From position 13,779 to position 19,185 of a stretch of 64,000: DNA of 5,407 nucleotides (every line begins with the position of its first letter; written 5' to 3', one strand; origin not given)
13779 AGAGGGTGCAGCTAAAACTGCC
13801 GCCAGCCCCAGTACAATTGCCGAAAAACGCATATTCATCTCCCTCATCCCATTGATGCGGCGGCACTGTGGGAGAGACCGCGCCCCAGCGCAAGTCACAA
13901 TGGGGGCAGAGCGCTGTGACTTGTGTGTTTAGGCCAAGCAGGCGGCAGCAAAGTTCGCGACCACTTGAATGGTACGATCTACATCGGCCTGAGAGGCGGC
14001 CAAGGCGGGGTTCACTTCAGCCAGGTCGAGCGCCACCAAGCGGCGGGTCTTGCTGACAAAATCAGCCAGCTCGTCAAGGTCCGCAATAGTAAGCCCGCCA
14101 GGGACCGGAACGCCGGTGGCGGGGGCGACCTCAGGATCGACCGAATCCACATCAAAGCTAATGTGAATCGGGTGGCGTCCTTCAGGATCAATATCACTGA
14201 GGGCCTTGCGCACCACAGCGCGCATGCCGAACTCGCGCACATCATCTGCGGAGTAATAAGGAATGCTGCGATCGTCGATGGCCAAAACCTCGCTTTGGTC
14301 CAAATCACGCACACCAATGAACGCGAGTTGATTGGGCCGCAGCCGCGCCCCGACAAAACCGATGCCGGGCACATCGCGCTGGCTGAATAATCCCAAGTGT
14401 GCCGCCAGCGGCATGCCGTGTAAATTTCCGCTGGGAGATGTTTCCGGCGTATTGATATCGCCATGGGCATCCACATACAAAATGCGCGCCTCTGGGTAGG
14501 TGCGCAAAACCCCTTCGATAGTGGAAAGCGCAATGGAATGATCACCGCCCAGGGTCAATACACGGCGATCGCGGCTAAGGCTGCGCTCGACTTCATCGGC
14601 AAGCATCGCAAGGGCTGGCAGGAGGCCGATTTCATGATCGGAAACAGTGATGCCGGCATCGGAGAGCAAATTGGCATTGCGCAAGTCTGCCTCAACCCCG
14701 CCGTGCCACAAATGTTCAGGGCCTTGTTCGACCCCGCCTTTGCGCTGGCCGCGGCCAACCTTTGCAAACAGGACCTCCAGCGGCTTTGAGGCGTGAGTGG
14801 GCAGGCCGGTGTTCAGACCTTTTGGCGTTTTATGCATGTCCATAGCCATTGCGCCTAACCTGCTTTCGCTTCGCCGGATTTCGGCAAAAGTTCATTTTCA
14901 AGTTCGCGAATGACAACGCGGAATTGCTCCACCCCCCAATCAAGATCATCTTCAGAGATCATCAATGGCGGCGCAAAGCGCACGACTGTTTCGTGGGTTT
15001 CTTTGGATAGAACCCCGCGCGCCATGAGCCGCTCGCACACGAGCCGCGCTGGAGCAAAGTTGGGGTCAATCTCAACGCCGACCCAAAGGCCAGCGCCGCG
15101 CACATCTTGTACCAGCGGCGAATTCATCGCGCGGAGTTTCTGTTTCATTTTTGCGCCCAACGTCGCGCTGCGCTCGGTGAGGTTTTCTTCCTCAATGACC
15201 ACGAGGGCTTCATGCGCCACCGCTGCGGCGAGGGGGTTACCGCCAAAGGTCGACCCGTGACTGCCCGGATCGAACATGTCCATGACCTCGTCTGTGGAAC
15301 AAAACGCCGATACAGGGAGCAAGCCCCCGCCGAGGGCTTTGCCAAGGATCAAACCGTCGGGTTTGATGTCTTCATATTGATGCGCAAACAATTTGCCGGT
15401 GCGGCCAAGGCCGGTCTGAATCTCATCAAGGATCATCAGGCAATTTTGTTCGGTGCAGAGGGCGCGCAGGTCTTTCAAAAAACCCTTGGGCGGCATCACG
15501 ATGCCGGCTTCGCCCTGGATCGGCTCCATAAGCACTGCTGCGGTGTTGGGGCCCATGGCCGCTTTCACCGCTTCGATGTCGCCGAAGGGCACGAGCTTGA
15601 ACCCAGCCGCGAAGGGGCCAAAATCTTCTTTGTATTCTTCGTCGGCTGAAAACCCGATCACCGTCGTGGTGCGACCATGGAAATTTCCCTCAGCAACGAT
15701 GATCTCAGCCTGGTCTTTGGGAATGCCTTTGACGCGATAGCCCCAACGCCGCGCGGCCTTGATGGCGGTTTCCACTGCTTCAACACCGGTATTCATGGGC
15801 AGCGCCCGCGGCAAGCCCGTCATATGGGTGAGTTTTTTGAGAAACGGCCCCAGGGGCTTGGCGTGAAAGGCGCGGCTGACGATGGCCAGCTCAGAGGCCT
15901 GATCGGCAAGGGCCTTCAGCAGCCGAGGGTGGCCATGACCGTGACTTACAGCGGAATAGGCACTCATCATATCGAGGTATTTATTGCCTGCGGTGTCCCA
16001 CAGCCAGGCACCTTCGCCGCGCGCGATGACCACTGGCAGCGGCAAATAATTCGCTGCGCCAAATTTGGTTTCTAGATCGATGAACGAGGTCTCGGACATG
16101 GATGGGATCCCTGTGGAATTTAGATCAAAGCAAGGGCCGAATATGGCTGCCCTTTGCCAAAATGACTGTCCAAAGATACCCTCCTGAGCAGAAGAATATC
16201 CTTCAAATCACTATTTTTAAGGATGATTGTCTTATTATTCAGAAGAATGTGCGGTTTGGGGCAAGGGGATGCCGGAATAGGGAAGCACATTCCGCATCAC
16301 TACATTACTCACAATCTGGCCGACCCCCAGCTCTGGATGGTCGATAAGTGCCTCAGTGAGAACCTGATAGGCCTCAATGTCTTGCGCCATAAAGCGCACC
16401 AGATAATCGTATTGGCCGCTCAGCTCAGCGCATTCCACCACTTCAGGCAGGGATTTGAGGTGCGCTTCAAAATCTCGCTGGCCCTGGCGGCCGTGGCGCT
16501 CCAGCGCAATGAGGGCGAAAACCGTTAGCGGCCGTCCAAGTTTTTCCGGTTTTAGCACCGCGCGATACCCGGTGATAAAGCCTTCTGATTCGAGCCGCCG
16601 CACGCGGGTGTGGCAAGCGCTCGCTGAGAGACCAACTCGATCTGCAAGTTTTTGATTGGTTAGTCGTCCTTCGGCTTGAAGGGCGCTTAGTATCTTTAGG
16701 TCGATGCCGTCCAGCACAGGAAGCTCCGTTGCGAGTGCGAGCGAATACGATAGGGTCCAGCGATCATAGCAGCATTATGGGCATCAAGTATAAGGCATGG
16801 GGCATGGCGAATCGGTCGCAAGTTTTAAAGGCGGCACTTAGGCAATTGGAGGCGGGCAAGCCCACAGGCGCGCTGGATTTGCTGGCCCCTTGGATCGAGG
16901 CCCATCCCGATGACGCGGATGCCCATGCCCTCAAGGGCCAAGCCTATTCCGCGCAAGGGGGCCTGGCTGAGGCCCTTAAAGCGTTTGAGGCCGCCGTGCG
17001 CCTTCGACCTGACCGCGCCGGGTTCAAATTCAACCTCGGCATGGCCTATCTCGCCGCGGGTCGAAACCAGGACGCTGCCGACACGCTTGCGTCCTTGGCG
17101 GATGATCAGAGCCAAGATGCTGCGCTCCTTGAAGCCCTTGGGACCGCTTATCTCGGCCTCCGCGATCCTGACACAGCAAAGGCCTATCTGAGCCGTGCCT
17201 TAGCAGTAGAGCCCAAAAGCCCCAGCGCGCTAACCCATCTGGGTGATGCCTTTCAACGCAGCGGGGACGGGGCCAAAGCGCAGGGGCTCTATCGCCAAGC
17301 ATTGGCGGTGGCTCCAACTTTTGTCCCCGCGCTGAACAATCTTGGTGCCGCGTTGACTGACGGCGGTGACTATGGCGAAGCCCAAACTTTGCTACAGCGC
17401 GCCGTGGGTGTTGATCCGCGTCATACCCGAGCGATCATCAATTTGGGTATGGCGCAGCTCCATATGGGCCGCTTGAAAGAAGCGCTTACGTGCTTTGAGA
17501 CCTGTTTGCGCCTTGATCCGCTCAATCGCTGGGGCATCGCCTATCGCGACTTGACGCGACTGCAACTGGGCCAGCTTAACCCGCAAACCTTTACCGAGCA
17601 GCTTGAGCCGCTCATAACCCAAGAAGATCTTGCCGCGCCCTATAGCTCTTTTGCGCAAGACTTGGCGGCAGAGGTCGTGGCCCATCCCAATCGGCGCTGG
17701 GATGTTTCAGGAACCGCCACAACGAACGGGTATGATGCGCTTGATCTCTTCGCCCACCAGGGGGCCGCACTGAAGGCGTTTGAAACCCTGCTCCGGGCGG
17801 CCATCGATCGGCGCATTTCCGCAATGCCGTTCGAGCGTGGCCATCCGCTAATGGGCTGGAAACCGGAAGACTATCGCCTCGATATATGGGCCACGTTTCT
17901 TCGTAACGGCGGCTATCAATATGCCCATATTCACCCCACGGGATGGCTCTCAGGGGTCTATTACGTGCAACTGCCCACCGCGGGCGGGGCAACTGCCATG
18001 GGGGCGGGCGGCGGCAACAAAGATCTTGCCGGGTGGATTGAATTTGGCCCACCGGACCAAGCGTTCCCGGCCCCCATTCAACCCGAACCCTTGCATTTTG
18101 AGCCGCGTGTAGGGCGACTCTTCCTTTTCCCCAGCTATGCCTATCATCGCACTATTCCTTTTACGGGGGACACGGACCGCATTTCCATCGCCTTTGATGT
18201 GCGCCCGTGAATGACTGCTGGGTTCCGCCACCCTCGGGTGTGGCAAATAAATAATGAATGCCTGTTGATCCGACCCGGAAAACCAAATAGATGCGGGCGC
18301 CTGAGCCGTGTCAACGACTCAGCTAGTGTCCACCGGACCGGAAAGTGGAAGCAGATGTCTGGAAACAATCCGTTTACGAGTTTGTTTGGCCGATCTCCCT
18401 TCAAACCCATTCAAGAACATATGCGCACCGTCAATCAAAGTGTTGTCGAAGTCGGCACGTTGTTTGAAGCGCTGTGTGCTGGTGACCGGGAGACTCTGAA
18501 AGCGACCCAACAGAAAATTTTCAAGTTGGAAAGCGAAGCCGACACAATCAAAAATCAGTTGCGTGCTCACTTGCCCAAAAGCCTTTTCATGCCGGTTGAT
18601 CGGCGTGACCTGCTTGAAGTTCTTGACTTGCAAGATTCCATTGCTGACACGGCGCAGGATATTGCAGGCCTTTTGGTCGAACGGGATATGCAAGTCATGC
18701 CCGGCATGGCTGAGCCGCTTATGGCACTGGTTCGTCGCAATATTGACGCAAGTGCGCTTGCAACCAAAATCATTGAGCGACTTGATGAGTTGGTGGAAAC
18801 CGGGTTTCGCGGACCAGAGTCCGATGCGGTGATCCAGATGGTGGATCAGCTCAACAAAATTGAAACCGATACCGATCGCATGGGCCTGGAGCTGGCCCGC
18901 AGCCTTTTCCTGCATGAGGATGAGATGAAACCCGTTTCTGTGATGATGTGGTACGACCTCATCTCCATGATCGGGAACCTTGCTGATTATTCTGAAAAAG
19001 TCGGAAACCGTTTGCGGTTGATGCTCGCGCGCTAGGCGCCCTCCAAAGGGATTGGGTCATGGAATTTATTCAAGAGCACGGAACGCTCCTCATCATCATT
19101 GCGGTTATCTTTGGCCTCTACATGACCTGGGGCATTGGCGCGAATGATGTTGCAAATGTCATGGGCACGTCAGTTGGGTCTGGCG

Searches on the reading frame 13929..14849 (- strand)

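Call 76: search_protein_families(library=pfam, proteins=[window:13929-14849:-], max_evalue=0.0001)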
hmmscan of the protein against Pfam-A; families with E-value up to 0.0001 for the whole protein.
window:13929-14849:- (306 aa): 1 family
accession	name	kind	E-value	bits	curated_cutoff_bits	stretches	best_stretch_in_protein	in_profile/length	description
PF00491.26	Arginase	-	8.9e-55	186.6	22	1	33-303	13-276/280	Arginase family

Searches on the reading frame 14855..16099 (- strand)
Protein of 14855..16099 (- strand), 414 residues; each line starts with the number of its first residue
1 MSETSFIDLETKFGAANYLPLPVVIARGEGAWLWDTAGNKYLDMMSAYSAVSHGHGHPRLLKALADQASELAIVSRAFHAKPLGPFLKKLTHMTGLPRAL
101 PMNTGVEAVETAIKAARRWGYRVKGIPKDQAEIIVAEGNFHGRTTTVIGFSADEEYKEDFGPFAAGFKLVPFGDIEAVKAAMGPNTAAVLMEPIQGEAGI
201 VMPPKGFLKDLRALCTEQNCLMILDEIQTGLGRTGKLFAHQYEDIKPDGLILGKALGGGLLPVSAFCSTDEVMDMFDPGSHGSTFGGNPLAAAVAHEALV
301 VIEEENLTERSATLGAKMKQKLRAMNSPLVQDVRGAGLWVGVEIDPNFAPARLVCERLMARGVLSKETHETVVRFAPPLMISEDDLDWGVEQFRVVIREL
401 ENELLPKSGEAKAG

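Call 76: search_protein_families(library=pfam, proteins=[window:14855-16099:-], max_evalue=0.0001)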
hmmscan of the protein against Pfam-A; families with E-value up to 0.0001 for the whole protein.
window:14855-16099:- (414 aa): 1 family
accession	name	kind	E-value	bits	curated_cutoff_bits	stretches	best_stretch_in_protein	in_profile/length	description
PF00202.27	Aminotran_3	-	2.7e-121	405.5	30.5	1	15-395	3-401/403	Aminotransferase class-III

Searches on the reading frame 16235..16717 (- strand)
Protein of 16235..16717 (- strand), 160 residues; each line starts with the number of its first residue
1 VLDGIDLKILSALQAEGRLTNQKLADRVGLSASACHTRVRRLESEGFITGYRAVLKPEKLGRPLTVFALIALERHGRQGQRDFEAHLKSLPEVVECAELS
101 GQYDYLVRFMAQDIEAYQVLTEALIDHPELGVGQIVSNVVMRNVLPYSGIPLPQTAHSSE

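Call 76: search_protein_families(library=pfam, proteins=[window:16235-16717:-], max_evalue=0.0001)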
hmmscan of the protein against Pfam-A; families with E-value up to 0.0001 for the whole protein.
window:16235-16717:- (160 aa): 6 families
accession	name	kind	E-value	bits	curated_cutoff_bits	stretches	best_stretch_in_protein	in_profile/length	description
PF13412.12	HTH_24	-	5.1e-20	71.2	21.9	1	2-49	1-48/48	Winged helix-turn-helix DNA-binding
PF13404.12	HTH_AsnC-type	-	8.3e-17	61.2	27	1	2-43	1-42/42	AsnC-type helix-turn-helix domain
PF01037.27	AsnC_trans_reg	-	3.1e-14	53.1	25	1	71-142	4-72/73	Lrp/AsnC ligand binding domain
PF01047.28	MarR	-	8.4e-07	29.2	24.6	1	7-49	6-48/59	MarR family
PF09339.16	HTH_IclR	-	1.1e-05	25.5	22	1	7-49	6-49/52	IclR helix-turn-helix domain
PF08222.17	HTH_CodY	-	4.7e-05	23.3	27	1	16-49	2-35/61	CodY helix-turn-helix domain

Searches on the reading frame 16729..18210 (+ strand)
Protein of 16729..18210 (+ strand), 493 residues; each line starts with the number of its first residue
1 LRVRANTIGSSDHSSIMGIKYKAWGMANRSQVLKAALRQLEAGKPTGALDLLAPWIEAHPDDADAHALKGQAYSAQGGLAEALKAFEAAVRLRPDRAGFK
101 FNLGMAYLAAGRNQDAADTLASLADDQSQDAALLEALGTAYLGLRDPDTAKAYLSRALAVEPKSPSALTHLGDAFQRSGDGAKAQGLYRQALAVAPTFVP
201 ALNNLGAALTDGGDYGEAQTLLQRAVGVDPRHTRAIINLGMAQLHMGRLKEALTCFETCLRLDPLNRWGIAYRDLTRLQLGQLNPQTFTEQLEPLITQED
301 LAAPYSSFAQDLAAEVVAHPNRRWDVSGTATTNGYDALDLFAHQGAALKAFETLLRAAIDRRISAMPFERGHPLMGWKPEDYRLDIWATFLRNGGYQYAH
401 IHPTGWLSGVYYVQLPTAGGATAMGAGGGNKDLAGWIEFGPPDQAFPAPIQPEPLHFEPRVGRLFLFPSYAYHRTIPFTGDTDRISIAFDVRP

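Call 76: search_protein_families(library=pfam, proteins=[window:16729-18210:+], max_evalue=0.0001)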
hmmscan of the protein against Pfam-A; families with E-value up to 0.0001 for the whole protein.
window:16729-18210:+ (493 aa): 22 families
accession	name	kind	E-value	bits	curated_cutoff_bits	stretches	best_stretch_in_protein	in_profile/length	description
PF00515.34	TPR_1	-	2.9e-30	103.2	27.8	1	235-264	3-32/34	Tetratricopeptide repeat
PF07719.23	TPR_2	-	1.3e-28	97.1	27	1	235-266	3-34/34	Tetratricopeptide repeat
PF14559.12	TPR_19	-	2.4e-27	95.5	25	3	212-264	4-56/68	Tetratricopeptide repeat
PF13432.12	TPR_16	-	9.6e-27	93.5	32.7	3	69-130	3-64/65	Tetratricopeptide repeat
PF13181.12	TPR_8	-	6.5e-26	88.7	25.7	0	234-264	2-32/34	Tetratricopeptide repeat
PF13759.12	2OG-FeII_Oxy_5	-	2.7e-23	82.7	27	1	386-490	2-101/101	Putative 2OG-Fe(II) oxygenase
PF13431.12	TPR_17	-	3.1e-22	77.4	24.4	0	187-219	1-33/34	Tetratricopeptide repeat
PF13428.12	TPR_14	-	1.2e-21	75.5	23.5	1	132-173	2-43/44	Tetratricopeptide repeat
PF13414.12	TPR_11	-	1.1e-20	73.4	26.8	1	70-111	1-42/42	TPR repeat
PF13424.12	TPR_12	-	4.2e-18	65.7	30.1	2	201-263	5-75/77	Tetratricopeptide repeat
PF13176.12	TPR_7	-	1.8e-17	62.3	27.9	0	167-196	1-30/36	Tetratricopeptide repeat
PF23914.1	TPR_CcmH_CycH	-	6.9e-15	55.7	42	1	57-161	44-151/158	Cytochrome c-type biogenesis protein H TPR domain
PF13174.12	TPR_6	-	4.8e-13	49.3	26.3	0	101-125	4-28/33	Tetratricopeptide repeat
PF13371.12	TPR_9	-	5.9e-13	49.1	35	1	214-264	10-60/73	Tetratricopeptide repeat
PF13429.12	TPR_15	-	2.4e-12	47.3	26.2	1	17-193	97-276/280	Tetratricopeptide repeat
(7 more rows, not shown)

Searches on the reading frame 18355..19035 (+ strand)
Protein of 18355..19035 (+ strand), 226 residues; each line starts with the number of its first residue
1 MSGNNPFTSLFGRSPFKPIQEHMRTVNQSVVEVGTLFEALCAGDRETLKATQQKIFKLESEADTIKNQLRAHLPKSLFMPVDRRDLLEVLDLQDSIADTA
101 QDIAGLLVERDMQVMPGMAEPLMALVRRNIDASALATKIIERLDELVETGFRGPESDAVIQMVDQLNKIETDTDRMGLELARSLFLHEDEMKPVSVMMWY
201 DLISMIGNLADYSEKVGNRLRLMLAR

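Call 76: search_protein_families(library=pfam, proteins=[window:18355-19035:+], max_evalue=0.0001)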
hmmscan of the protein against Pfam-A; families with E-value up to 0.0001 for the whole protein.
window:18355-19035:+ (226 aa): 1 family
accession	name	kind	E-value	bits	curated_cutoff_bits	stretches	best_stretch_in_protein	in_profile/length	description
PF01865.21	PhoU_div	-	9.3e-52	175.9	24.4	1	9-225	3-213/214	Protein of unknown function DUF47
